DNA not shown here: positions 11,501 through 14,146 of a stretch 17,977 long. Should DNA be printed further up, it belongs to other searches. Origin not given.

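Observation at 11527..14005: An AT-rich island encoding a solitary fused nuclease-methyltransferase-TRD (Type IIG-like) restriction-modification enzyme, jammed against murI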

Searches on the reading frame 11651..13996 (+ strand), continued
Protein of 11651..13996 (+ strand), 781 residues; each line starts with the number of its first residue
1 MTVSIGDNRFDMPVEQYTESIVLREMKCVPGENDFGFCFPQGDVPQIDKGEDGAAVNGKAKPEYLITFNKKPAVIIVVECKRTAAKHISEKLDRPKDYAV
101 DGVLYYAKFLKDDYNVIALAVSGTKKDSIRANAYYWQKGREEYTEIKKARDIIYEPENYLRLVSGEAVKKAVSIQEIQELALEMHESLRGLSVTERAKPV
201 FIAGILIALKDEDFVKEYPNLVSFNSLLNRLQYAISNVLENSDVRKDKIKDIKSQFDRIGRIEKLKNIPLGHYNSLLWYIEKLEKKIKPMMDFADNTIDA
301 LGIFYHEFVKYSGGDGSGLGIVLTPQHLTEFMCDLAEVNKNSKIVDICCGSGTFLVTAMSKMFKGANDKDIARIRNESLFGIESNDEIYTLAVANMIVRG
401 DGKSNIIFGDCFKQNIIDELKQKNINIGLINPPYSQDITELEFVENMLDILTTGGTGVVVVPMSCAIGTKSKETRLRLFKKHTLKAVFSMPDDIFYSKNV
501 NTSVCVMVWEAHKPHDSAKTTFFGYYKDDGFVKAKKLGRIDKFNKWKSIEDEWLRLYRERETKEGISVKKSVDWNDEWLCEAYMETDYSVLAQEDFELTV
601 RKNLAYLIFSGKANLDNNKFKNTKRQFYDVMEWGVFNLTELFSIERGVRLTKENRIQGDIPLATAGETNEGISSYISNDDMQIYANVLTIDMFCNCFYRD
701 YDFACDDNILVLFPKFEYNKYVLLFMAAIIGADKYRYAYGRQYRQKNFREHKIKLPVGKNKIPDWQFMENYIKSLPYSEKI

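Call 43: predict_structure(alignment_id=A1)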
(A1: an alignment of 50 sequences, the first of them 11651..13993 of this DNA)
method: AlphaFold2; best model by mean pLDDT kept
length: 781 residues; sequences in the alignment: 50
mean_pLDDT: 83.1   pTM: 0.72
mean pLDDT of the five models: 83.1, 82.1, 81.9, 79.1, 79.0
residues with pLDDT >= 90: 306; 70-90: 371; 50-70: 61; < 50: 43
segments of 3 or more residues with pLDDT < 50: 1-12, 43-60, 313-318, 497-500
pLDDT, mean of each block of 10 residues (from residue 1): 30 72 88 87 46 34 84 89 90 87 88 90 85 92 89 90 83 79 86 80 89 89 89 90 81 80 84 87 86 62 73 49 70 92 90 83 86 87 85 79 78 93 95 66 94 96 82 93 93 54 84 95 80 64 82 90 87 90 82 90 90 69 63 90 94 92 91 93 96 94 95 95 96 81 89 89 92 88 83
secondary structure, 60 per line:
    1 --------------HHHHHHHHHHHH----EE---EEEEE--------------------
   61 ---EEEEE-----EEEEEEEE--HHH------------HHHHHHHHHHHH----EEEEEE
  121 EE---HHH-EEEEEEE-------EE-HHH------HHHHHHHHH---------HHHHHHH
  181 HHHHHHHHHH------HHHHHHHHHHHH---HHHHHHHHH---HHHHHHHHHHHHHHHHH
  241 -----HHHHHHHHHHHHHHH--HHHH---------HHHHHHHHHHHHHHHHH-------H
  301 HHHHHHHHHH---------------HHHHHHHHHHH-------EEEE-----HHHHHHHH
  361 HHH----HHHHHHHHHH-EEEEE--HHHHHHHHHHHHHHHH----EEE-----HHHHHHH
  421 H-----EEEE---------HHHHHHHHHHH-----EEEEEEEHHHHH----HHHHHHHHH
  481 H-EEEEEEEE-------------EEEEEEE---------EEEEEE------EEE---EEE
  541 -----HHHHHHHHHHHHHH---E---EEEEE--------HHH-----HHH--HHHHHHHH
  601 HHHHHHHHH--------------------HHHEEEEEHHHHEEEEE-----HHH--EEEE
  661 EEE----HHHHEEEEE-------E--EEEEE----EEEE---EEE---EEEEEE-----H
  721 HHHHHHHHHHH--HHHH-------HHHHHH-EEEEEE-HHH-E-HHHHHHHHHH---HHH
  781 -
elements in order (helices of 4 or more, strands of 3 or more residues): H15-26 E36-40 E64-68 E74-81 H99-110 E115-122 E130-136 H156-164 H174-190 H197-208 H212-220 H224-240 H246-260 H263-266 H276-292 H300-310 H326-336 E344-347 H353-363 H368-377 E379-383 H386-401 E406-408 H414-421 E427-430 H440-450 E456-462 H463-467 H472-481 E483-490 E504-510 E520-525 E532-534 E538-540 H546-559 E567-571 H593-609 E633-637 H638-641 E642-646 E657-663 H668-671 E672-676 E687-691 E696-699 E703-705 E709-714 H720-731 H734-737 H745-750 E752-757 H765-774

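Call 46: fold_search(model_id=the predicted structure, library=pdb)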
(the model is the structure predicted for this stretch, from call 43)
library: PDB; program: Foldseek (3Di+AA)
matches with E <= 10: 1285; with E <= 0.001: 342
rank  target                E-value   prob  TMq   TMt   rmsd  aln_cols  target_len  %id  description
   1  7eew_A                1.7e-18  1.00  0.36  0.45  23.0       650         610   14  Crystal structure of the intact MTase from Vibrio vulnificus YJ016 in complex with the DNA-mimicking Ocr protein and t (released 2022-03-23)
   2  2okc_A                1.4e-17  1.00  0.38  0.65   5.9       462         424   18  Crystal structure of Type I restriction enzyme StySJI M protein (NP_813429.1) from Bacteroides thetaiotaomicron VPI-54 (released 2007-01-30)
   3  2okc_B                7.6e-17  1.00  0.38  0.65   6.1       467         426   19  Crystal structure of Type I restriction enzyme StySJI M protein (NP_813429.1) from Bacteroides thetaiotaomicron VPI-54 (released 2007-01-30)
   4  8w2p_A                1.4e-15  1.00  0.34  0.30  18.7       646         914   17  BsaXI-DNA complex I (released 2024-10-30)
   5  3s1s                  4.7e-15  1.00  0.35  0.32  20.1       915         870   12  Characterization and crystal structure of the type IIG restriction endonuclease BpuSI (released 2011-07-13)
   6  8w0p_A                6.9e-14  1.00  0.30  0.26  15.0       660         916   17  BsaXI -- Type IIB R-M system (released 2024-10-30)
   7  5ybb_A                1.2e-13  1.00  0.38  0.58  12.3       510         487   14  Structural basis underlying complex assembly andconformational transition of the type I R-M system (released 2017-11-29)
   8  8w2q_B                2.4e-13  1.00  0.33  0.28  21.5       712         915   16  BsaXI-DNA complex II (released 2024-10-30)
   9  7vru_A                2.9e-13  1.00  0.38  0.56   7.7       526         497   13  Crystal structure of PacII_M1M2S-DNA-SAH complex (released 2022-11-30)
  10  7vs4_A                2.9e-13  1.00  0.38  0.56   8.7       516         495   14  Crystal structure of PacII_M1M2S-DNA(m6A)-SAH complex (released 2022-11-30)
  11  3ufb                  3.7e-13  1.00  0.39  0.58   6.6       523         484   13  Crystal structure of a modification subunit of a putative type I restriction enzyme from Vibrio vulnificus YJ016 (released 2012-11-07)
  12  7rfl_B                4.1e-13  1.00  0.26  0.33  11.3       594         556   14  CamA Adenine Methyltransferase Complexed to Cognate Substrate DNA and Inhibitor SGC0946 (released 2021-09-15)
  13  8vpg_A                4.3e-13  1.00  0.30  0.39  10.0       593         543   15  CamA Adenine Methyltransferase Complexed to Cognate Substrate DNA and Containing Quinoline-based SGI-1027 Analog 455 (released 2024-09-25)
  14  7lni_A                6.7e-13  1.00  0.29  0.38  11.2       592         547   15  SeMet CamA Adenine Methyltransferase Complexed to Cognate Substrate DNA (released 2021-05-19)
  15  7vs4_B                8.2e-13  1.00  0.36  0.54  10.1       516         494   15  Crystal structure of PacII_M1M2S-DNA(m6A)-SAH complex (released 2022-11-30)
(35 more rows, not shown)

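Call 65: list_cluster_members(proteins=[P0001])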
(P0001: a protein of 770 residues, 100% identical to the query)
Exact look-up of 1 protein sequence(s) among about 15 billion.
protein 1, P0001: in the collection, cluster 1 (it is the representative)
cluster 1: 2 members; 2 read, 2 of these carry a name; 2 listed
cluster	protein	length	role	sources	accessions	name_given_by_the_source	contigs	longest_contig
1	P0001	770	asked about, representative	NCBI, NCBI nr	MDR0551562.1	MAG: N-6 DNA methylase [Spirochaetaceae bacterium] | N-6 DNA methylase [Spirochaetaceae bacterium]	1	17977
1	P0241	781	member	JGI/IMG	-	16S rRNA G966 N2-methylase RsmD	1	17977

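Call 66: find_encoding_contigs(protein=P0001, flank=3000, max_places=6)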
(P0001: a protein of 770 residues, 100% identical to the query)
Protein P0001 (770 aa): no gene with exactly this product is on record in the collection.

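Call 68: search_protein_families(library=padloc, proteins=[P0029, L001:7857-8780:+, P0003], max_evalue=0.00001)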
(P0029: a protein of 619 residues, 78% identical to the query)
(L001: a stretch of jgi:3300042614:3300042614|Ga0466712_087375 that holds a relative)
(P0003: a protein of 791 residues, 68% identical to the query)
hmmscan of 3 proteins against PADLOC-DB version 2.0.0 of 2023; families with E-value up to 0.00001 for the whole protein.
P0029 (619 aa): 27 families (the best 25 are shown)
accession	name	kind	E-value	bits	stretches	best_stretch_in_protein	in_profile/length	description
PDLC03608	REase_MTase_IIG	-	3.2e-98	327.9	1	62-613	54-609/614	Type IIG restriction enzyme-methyltransferase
PDLC03602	REase_MTase_IIG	-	1.8e-72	242.9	1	83-614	64-619/637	Type IIG restriction enzyme-methyltransferase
PDLC03619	REase_MTase_IIG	-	7.3e-55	184.4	1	395-610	2-242/274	Type IIG restriction enzyme-methyltransferase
PDLC03616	REase_MTase_IIG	-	1.3e-48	164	1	187-542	267-618/721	Type IIG restriction enzyme-methyltransferase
PDLC03021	MTase_I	-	9.5e-33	111.7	1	302-561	141-417/491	Type I methyltransferase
PDLC04134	mad2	-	5.7e-27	92.7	1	231-529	207-456/492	mads_2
PDLC03026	MTase_I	-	2.9e-19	67.6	1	297-526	113-366/487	Type I methyltransferase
PDLC03025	MTase_I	-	1.8e-17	61.3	1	289-501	125-356/569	Type I methyltransferase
PDLC03031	MTase_I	-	1.5e-15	54.5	2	269-441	135-296/834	Type I methyltransferase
PDLC03218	MTase_II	-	2.9e-15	53.9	1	322-418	261-359/532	Type II methyltransferase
PDLC03036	MTase_I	-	3.7e-14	50.1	1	296-518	184-432/635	Type I methyltransferase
PDLC03018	MTase_I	-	5e-14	49.7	0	280-366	268-347/749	Type I methyltransferase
PDLC03029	MTase_I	-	6e-14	49.4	1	340-443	200-294/661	Type I methyltransferase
PDLC03335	MTase_II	-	6.3e-13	46.2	1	320-442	74-207/607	Type II methyltransferase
PDLC03030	MTase_I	-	8.5e-13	45.6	1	304-433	310-449/670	Type I methyltransferase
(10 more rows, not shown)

L001:7857-8780:+ (308 aa): 3 families
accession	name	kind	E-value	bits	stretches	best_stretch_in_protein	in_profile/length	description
PDLC03594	Specificity_II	-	1.4e-39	134.1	1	3-304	4-320/322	Type II specificity subunit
PDLC03591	Specificity_II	-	1.1e-26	91.7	1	70-298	77-325/341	Type II specificity subunit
PDLC03593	Specificity_II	-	1.1e-13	48.8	1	153-300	8-164/405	Type II specificity subunit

P0003 (791 aa): 28 families (the best 25 are shown)
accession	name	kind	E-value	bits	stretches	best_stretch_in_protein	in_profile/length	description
PDLC03608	REase_MTase_IIG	-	1.2e-98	329.3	1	59-614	51-610/614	Type IIG restriction enzyme-methyltransferase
PDLC03602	REase_MTase_IIG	-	1.7e-69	233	1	63-613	47-618/637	Type IIG restriction enzyme-methyltransferase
PDLC03619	REase_MTase_IIG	-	2e-57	192.8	1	395-613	2-245/274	Type IIG restriction enzyme-methyltransferase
PDLC03616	REase_MTase_IIG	-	7.4e-49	164.7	1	300-543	364-619/721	Type IIG restriction enzyme-methyltransferase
PDLC03021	MTase_I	-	6.8e-32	108.9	1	302-583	141-437/491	Type I methyltransferase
PDLC04134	mad2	-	4.9e-26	89.6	1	287-526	232-453/492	mads_2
PDLC03026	MTase_I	-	5.9e-18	63.3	1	297-529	113-369/487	Type I methyltransferase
PDLC03025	MTase_I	-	1.4e-16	58.4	1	291-502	127-357/569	Type I methyltransferase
PDLC03218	MTase_II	-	4.5e-15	53.2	1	322-444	261-386/532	Type II methyltransferase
PDLC03029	MTase_I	-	2.3e-14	50.8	1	340-443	200-294/661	Type I methyltransferase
PDLC03030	MTase_I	-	9.6e-14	48.7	1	304-432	310-448/670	Type I methyltransferase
PDLC03031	MTase_I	-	5.6e-13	46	1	309-444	167-299/834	Type I methyltransferase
PDLC03335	MTase_II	-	1e-12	45.5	1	317-441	71-206/607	Type II methyltransferase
PDLC03591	Specificity_II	-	3e-12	44.2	1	607-785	144-327/341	Type II specificity subunit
PDLC03357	MTase_II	-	5.2e-12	42.9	0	439-517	256-334/620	Type II methyltransferase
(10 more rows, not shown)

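Call 74: search_dna_similar(query=window:11684-13993:+, collection=plasmids, mode=protein, max_rows=15, max_evalue=1e-30)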
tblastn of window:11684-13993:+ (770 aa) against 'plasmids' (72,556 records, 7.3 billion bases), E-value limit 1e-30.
Records with a match: 26; places in all: 26; records where one place covers at least 80% of the query: 7.
Best place of each record, by identity: <60% 26.
By first word of the organism name: Clostridium 3; Escherichia 3; Arthrobacter 3; Ligilactobacillus 2; Lactobacillus 2; Neisseria 2; Butyrivibrio 1; Pseudarthrobacter 1; Alicyclobacillus 1; Paucilactobacillus 1; and 7 more.
By predicted mobility (MOB-suite, as given by PLSDB): non-mobilizable 12; mobilizable 10; conjugative 4.
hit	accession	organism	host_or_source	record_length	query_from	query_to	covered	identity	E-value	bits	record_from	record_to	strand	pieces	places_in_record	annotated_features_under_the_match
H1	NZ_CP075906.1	Clostridium perfringens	Cattle feces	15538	29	764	96%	31.8%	7e-81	290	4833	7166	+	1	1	N-6 DNA methylase | restriction endonuclease subunit S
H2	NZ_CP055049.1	Escherichia coli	Shek Wu Hui WWTPs_58 WWTPs effluent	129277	51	754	88%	34.4%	7e-95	397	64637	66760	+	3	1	none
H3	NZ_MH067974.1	Arthrobacter sp.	-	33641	30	603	75%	39.6%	3e-115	391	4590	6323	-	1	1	N-6 DNA methylase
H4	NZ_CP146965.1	Butyrivibrio fibrisolvens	Bovinae,Bovine rumen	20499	29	764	92%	32.0%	7e-65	296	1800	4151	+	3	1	restriction endonuclease subunit S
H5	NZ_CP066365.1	Pseudarthrobacter defluvii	cell culture,sediment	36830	31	603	74%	38.6%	3e-120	406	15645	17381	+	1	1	N-6 DNA methylase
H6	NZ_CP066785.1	Alicyclobacillus sp. ALC3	cell culture,acid mine drainage sediment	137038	32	607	75%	37.1%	4e-109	374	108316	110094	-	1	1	N-6 DNA methylase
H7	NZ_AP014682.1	Paucilactobacillus hokkaidonensis JCM 18461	-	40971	45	764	94%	29.6%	4e-73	303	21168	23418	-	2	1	N-6 DNA methylase | restriction endonuclease subunit S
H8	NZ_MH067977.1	Arthrobacter sp.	-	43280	46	604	73%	38.0%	3e-108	371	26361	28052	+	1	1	N-6 DNA methylase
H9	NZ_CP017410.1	Lactiplantibacillus plantarum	fermented salami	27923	45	763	93%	29.4%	9e-72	299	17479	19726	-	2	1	N-6 DNA methylase | restriction endonuclease subunit S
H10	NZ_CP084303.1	Acinetobacter pseudolwoffii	a feces sample of chicken origin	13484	51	599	71%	37.7%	7e-108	370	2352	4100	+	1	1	N-6 DNA methylase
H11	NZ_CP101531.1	Ligilactobacillus salivarius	Xinyang black-feather laying hens,mixed ...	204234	51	764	89%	29.8%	9e-71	295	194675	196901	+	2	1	N-6 DNA methylase | restriction endonuclease subunit S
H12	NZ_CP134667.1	Escherichia coli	Larus michahellis,bacteria,cloaca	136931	51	595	71%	37.2%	4e-104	358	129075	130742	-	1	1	N-6 DNA methylase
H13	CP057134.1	Escherichia coli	culture,Pooled cattle faecal samples ...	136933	51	595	71%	37.2%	4e-104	358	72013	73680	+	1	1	N-6 DNA methylase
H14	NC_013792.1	Alkalihalophilus pseudofirmus OF4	-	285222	55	764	91%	28.7%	3e-67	284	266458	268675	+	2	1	N-6 DNA methylase | restriction endonuclease subunit S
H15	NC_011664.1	Shewanella baltica OS223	-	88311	83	590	66%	37.0%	3e-96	335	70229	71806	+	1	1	N-6 DNA methylase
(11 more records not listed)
